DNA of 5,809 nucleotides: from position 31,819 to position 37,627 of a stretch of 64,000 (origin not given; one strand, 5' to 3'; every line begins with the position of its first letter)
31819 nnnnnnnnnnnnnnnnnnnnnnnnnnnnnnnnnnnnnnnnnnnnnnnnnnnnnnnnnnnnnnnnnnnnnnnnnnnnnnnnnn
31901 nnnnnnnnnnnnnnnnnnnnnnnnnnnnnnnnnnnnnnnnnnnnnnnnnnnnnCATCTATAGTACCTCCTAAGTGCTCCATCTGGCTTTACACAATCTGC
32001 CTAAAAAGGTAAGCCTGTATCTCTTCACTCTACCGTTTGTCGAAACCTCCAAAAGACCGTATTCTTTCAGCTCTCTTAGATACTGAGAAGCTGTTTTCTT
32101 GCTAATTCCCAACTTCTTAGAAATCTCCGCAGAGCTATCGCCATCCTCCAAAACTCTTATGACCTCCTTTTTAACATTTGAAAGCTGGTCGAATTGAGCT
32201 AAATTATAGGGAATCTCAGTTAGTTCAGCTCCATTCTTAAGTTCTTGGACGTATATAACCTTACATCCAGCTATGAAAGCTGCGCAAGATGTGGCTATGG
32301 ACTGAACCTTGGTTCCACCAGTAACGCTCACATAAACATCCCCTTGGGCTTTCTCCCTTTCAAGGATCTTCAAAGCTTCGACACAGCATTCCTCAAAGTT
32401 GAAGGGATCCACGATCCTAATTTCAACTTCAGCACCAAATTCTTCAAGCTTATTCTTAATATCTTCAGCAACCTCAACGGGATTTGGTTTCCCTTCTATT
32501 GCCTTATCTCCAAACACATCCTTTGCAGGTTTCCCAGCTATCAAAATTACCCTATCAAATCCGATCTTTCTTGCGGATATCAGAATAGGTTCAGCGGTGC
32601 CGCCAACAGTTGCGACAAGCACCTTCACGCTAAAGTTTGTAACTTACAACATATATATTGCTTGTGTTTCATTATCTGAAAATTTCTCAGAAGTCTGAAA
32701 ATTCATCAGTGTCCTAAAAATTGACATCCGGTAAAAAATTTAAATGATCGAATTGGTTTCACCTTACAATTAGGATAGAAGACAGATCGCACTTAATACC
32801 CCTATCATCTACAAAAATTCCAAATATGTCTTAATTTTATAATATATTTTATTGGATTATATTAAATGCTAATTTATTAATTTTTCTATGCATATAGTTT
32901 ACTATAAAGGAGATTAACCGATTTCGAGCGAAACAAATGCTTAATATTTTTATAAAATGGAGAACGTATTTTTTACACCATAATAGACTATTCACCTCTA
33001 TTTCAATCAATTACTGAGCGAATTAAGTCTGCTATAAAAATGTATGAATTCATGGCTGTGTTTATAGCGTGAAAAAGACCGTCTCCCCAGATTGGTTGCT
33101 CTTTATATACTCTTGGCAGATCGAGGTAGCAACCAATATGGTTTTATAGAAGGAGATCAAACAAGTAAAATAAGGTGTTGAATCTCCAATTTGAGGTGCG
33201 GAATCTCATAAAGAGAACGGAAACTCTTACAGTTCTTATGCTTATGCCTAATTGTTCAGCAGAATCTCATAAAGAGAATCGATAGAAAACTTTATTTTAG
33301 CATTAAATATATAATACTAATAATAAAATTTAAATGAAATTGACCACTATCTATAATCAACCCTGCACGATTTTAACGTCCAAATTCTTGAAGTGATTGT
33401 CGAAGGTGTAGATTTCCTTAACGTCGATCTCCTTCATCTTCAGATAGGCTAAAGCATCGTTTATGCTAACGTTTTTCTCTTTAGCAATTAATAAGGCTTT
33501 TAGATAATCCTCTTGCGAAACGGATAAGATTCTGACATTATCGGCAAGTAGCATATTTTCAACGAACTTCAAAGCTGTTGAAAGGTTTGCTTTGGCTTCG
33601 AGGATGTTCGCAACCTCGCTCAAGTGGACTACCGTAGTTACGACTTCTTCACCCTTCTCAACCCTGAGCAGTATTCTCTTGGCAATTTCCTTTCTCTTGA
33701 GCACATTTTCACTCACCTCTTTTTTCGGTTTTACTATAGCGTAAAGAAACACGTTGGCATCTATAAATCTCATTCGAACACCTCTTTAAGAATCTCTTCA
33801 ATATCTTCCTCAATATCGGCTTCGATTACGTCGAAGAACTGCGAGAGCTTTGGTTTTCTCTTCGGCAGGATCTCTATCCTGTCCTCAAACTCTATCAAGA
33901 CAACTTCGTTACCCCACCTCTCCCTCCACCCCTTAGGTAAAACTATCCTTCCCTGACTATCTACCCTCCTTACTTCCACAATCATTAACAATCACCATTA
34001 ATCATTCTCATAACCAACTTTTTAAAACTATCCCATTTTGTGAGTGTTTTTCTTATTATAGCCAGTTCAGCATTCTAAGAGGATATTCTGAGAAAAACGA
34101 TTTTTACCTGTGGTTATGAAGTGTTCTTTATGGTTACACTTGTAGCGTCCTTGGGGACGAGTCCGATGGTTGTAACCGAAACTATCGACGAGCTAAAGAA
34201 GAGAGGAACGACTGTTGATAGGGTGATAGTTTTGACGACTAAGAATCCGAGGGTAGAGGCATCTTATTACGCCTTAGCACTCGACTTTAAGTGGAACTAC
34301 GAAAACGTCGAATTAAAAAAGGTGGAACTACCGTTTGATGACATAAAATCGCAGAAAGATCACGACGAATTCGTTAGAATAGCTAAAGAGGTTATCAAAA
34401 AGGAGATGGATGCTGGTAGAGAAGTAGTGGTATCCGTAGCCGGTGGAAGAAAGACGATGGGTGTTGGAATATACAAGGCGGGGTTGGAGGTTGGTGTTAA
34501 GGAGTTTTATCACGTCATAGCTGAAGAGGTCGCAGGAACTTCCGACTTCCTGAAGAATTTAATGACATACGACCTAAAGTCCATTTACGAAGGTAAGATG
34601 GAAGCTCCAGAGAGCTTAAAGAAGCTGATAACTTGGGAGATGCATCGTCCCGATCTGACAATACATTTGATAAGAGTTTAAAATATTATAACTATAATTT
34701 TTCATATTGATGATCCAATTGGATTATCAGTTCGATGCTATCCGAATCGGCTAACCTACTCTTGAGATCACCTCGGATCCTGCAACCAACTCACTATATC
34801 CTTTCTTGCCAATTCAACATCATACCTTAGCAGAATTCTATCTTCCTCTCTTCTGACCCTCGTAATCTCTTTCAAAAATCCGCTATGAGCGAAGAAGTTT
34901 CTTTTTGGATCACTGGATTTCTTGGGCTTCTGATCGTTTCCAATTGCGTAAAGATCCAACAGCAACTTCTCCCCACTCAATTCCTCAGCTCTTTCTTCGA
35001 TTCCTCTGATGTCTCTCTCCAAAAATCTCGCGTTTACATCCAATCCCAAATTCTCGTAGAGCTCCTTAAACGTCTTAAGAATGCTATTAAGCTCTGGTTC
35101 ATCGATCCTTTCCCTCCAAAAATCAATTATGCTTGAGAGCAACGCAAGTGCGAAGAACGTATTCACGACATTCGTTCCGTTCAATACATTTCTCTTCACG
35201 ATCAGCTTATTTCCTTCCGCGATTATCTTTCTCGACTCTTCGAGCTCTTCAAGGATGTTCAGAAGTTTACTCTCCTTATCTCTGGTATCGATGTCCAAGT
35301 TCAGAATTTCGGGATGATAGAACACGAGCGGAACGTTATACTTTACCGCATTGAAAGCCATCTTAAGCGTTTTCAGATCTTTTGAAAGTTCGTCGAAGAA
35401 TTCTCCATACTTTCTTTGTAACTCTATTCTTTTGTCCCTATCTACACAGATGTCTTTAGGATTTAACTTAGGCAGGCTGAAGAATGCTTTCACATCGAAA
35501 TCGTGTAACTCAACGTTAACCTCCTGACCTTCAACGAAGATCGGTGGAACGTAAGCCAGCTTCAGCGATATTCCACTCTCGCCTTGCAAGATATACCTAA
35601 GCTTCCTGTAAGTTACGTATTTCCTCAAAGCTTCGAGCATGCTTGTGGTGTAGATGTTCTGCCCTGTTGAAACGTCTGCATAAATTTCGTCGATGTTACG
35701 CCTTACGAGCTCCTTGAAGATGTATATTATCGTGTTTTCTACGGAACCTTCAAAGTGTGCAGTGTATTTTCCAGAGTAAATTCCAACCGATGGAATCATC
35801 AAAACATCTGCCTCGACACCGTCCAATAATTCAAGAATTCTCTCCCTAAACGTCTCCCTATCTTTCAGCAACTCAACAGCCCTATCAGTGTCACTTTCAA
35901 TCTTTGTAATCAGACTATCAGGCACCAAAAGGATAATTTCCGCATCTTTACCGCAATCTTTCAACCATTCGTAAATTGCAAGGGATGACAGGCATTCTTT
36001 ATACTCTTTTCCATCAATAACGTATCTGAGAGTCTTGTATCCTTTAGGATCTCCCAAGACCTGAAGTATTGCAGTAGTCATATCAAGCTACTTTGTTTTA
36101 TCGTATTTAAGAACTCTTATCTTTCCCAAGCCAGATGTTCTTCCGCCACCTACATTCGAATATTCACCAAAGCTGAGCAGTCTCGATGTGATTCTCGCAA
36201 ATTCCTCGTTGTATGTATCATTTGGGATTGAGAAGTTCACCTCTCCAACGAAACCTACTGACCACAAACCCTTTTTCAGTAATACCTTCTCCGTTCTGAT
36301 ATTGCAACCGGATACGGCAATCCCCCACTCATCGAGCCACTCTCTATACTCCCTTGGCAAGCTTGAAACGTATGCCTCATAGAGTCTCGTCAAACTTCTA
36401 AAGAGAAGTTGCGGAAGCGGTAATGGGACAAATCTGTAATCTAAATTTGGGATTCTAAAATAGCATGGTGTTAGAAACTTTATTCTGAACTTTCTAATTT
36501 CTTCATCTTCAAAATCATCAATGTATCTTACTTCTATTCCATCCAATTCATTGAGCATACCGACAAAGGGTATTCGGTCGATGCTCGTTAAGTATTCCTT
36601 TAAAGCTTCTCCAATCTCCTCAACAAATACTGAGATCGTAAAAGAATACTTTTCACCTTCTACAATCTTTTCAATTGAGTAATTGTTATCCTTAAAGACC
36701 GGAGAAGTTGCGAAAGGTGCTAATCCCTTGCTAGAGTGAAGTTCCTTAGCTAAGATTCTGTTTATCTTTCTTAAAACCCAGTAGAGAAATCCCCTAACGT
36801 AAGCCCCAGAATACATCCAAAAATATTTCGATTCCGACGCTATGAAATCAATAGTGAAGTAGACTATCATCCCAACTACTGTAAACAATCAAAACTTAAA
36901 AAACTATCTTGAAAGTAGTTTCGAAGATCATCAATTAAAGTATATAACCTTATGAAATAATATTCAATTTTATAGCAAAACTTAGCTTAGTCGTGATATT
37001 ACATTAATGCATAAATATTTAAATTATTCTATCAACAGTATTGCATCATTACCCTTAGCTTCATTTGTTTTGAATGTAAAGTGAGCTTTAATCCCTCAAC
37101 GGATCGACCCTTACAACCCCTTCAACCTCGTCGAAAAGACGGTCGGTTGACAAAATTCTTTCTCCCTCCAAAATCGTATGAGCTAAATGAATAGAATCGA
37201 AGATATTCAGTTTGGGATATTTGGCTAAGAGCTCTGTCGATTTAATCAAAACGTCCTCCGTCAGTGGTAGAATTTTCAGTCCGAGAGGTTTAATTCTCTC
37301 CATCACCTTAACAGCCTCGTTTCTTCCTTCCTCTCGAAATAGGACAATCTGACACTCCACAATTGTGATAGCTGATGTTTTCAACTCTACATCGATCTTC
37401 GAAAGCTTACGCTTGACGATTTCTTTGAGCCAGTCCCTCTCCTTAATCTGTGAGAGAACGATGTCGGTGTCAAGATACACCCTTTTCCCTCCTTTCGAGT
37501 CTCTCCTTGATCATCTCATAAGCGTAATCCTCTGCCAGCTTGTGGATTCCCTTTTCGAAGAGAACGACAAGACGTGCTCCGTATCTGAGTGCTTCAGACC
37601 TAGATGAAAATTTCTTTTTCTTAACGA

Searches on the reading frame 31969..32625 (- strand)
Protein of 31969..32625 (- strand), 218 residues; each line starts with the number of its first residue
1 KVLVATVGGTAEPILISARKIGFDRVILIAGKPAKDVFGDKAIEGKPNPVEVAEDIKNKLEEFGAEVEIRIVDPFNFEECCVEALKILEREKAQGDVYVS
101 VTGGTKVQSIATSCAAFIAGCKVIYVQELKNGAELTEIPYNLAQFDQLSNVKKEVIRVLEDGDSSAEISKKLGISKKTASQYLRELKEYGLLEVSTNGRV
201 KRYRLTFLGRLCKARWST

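Call 22: search_protein_families(library=padloc, proteins=[window:31969-32625:-], max_evalue=0.001)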
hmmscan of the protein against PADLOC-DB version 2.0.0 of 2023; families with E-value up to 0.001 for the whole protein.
window:31969-32625:- (218 aa): 62 families (the best 25 are shown)
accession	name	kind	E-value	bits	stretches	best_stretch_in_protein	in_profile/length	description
PDLC01865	CARF3--CARF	-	2.6e-70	234.4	1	1-217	2-215/215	-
PDLC01866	CARF3--CARF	-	1.5e-33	114.5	1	2-212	3-203/207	-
PDLC01434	CasR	-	4.4e-20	70.3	1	1-212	1-189/191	"CAS-I,CAS-II,CAS-III,CAS-IV,CAS-V,CAS-VI; associated_signaling"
PDLC01268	CasR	-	9.4e-20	69.3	1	26-204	16-175/179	"CAS-I,CAS-II,CAS-III,CAS-IV,CAS-V,CAS-VI; associated_signaling"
PDLC01849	CARF3--CARF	-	1.9e-19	68.1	1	1-211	3-194/197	-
PDLC01879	CARF3--CARF_TM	-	2.4e-19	67.9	1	1-212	19-216/222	-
PDLC01856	CARF3--CARF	-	4.1e-19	67.3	1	12-199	6-176/194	-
PDLC01044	Csa3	-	7.4e-18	63.1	1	53-211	44-192/194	Type I-A associated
PDLC01848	CARF3--CARF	-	2.6e-16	57.9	1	52-210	42-190/197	-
PDLC01031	Csx1/Csm6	-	2.1e-14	51.8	1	1-137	3-117/357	CARF+HEPN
PDLC01847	CARF3--CARF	-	3e-14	51.2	1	2-136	7-127/239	-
PDLC01850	CARF3--CARF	-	1.1e-13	49.6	1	69-211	63-206/209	-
PDLC01870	CARF3--CARF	-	2.3e-13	48.5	1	50-210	38-199/228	-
PDLC01794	CARF1--CARF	-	1.6e-12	45.5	1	1-153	3-139/168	-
PDLC01862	CARF3--CARF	-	2.1e-12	45.1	1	6-125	8-122/233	-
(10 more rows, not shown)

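Call 64: search_protein_families(library=pfam, proteins=[window:31969-32625:-], max_evalue=0.001)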
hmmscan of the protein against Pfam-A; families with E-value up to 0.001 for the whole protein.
window:31969-32625:- (218 aa): 19 families
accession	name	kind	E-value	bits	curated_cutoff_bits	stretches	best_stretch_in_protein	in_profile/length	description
PF19810.5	HFX_2341_N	-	2.2e-13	51.2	30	1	2-127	2-116/120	HFX_2341-like, N-terminal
PF00196.25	GerE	-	2.6e-06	27.4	23.5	1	147-186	2-41/57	Bacterial regulatory proteins, luxR family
PF12840.13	HTH_20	-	7.7e-06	26.2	27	1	154-194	8-50/51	Helix-turn-helix domain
PF24033.1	DUF7342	-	2.2e-05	24.9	31.6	1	153-205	8-60/150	Family of unknown function (DUF7342)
PF01022.26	HTH_5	-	2.4e-05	24.5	22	1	164-193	17-46/47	Bacterial regulatory protein, arsR family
PF13412.12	HTH_24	-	2.9e-05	24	21.9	1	164-192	19-47/48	Winged helix-turn-helix DNA-binding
PF12802.13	MarR_2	-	4e-05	24.1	27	1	161-202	19-60/61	MarR family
PF25213.1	HVO_A0261_N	-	4e-05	23.8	35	1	144-212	5-70/86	HVO_A0261 N-terminal domain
PF08279.18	HTH_11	-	7.8e-05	22.9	25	1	164-192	17-45/55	HTH domain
PF13518.12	HTH_28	-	0.00015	22.2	25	1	152-191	2-41/52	Helix-turn-helix domain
PF13463.12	HTH_27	-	0.00017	22.2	22.2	1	156-206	9-65/68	Winged helix DNA-binding domain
PF13384.12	HTH_23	-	0.00017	21.7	24.6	1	154-191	9-46/50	Homeodomain-like domain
PF01978.25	TrmB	-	0.00021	21.5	25.6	1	165-204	25-63/68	Sugar-specific transcriptional regulator TrmB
PF09651.16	Cas_APE2256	-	0.00025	21.4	24.8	1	88-131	85-128/136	CRISPR-associated protein (Cas_APE2256)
PF09339.16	HTH_IclR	-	0.00037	20.7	22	1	156-193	9-49/52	IclR helix-turn-helix domain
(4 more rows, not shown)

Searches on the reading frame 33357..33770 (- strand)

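Call 64: search_protein_families(library=pfam, proteins=[window:33357-33770:-], max_evalue=0.001)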
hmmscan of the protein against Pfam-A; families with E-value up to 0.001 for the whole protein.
window:33357-33770:- (137 aa): 1 family
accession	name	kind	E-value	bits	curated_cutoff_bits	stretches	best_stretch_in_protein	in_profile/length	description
PF01850.27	PIN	-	4.2e-15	56.9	23.6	1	2-132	2-119/120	PIN domain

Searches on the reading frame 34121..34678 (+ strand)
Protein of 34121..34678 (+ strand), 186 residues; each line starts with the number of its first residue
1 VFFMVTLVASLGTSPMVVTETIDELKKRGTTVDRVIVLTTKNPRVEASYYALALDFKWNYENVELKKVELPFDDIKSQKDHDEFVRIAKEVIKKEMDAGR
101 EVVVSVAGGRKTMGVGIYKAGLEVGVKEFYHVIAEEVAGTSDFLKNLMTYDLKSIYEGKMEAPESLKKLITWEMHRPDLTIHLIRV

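Call 22: search_protein_families(library=padloc, proteins=[window:34121-34678:+], max_evalue=0.001)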
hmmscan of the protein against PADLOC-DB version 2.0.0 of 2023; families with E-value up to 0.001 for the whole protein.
window:34121-34678:+ (186 aa): 34 families (the best 25 are shown)
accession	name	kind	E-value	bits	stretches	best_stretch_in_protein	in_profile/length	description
PDLC01354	Csx1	-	7.9e-30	102.2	1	6-143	4-138/189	CAS-III; associated_signaling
PDLC01633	Csx1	-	1.5e-28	97.8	1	14-144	1-125/177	CAS-III; associated_signaling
PDLC01906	CARF5--CARF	-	6.2e-28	96.1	1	4-161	2-156/246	-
PDLC01336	Csx1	-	8.3e-25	85.6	1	7-132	4-122/123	CAS-III; associated_signaling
PDLC01980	CARF_m13--CARF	-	2.7e-23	80.7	1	4-136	1-128/168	-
PDLC01851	CARF3--CARF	-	3.5e-23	80.4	1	6-116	4-120/279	-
PDLC01907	CARF5--CARF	-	3.5e-20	70.4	1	7-159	5-160/325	-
PDLC01036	WYL/Csx1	-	5.9e-19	66.9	1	6-147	5-155/279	CARF+WYL C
PDLC01063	Csx1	-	2.8e-18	64.6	1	4-135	1-124/167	Type I associated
PDLC01908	CARF5--CARF_ADA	-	2.3e-16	57.8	1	6-168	3-178/605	-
PDLC01905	CARF5--CARF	-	1.4e-14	52.1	1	4-160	1-158/176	-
PDLC01855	CARF3--CARF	-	2.8e-13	48.2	1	6-115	6-125/288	-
PDLC01904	CARF5--CARF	-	2.5e-12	45.2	1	6-115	4-130/351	-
PDLC01299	Csx1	-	3.6e-11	41.6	1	7-121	2-129/193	CAS-III; associated_signaling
PDLC01909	CARF5--CARF_TM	-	7.4e-11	40.3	1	7-125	9-144/340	-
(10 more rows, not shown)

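Call 64: search_protein_families(library=pfam, proteins=[window:34121-34678:+], max_evalue=0.001)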
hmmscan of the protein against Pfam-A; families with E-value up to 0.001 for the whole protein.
window:34121-34678:+ (186 aa): 2 families
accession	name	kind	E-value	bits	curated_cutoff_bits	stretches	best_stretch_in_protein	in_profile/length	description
PF09623.16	Cas_NE0113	-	7.9e-25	88.3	23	1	14-146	1-146/208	CRISPR-associated protein NE0113 (Cas_NE0113)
PF19810.5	HFX_2341_N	-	0.00011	23.1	30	1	29-136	20-119/120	HFX_2341-like, N-terminal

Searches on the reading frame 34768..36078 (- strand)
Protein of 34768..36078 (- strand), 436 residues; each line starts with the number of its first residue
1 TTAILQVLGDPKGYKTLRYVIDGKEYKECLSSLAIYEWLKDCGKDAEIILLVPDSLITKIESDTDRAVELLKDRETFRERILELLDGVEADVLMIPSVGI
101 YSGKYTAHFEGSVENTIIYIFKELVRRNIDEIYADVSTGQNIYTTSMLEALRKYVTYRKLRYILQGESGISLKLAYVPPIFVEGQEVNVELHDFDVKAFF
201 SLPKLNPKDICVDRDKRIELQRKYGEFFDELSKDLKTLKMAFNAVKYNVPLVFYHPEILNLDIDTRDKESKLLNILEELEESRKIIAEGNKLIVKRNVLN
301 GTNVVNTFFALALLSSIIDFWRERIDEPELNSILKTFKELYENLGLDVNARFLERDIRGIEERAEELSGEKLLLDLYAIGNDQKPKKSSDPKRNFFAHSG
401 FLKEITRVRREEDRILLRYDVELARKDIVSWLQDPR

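Call 64: search_protein_families(library=pfam, proteins=[window:34768-36078:-], max_evalue=0.001)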
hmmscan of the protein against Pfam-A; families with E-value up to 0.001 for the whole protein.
window:34768-36078:- (436 aa): 2 families
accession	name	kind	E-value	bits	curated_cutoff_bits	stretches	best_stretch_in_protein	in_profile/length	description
PF09455.15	Csx1_HEPN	-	1.4e-16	61.1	23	1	348-420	2-71/71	CRISPR system endoribonuclease Csx1, HEPN domain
PF22230.1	Csx1_CARF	-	2.4e-15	57.7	24.7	1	7-158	5-146/163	CRISPR system endoribonuclease Csx1, CARF domain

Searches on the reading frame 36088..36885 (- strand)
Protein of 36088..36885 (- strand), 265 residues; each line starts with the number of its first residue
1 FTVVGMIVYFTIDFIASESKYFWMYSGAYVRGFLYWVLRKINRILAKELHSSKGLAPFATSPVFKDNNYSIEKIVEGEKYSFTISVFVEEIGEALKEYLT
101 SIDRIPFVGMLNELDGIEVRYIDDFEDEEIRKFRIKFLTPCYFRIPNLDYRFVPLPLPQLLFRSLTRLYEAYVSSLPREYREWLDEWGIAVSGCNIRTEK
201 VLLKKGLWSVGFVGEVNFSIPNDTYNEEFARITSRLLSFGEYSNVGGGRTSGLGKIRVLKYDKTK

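Call 64: search_protein_families(library=pfam, proteins=[window:36088-36885:-], max_evalue=0.001)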
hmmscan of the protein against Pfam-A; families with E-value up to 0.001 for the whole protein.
window:36088-36885:- (265 aa): 1 family
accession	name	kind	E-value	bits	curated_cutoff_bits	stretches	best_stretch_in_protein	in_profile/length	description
PF10040.14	CRISPR_Cas6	-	1.6e-14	54.8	25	1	135-256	1-89/89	CRISPR-associated endoribonuclease Cas6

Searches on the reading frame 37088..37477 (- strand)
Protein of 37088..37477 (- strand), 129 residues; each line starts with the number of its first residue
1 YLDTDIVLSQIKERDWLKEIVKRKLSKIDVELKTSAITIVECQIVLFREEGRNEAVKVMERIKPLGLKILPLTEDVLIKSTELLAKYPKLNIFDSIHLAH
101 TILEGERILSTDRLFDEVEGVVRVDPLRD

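Call 64: search_protein_families(library=pfam, proteins=[window:37088-37477:-], max_evalue=0.001)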
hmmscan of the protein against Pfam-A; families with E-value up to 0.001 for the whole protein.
window:37088-37477:- (129 aa): 1 family
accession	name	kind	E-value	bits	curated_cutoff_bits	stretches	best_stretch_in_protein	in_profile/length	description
PF01850.27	PIN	-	2.7e-14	54.3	23.6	1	1-119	2-118/120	PIN domain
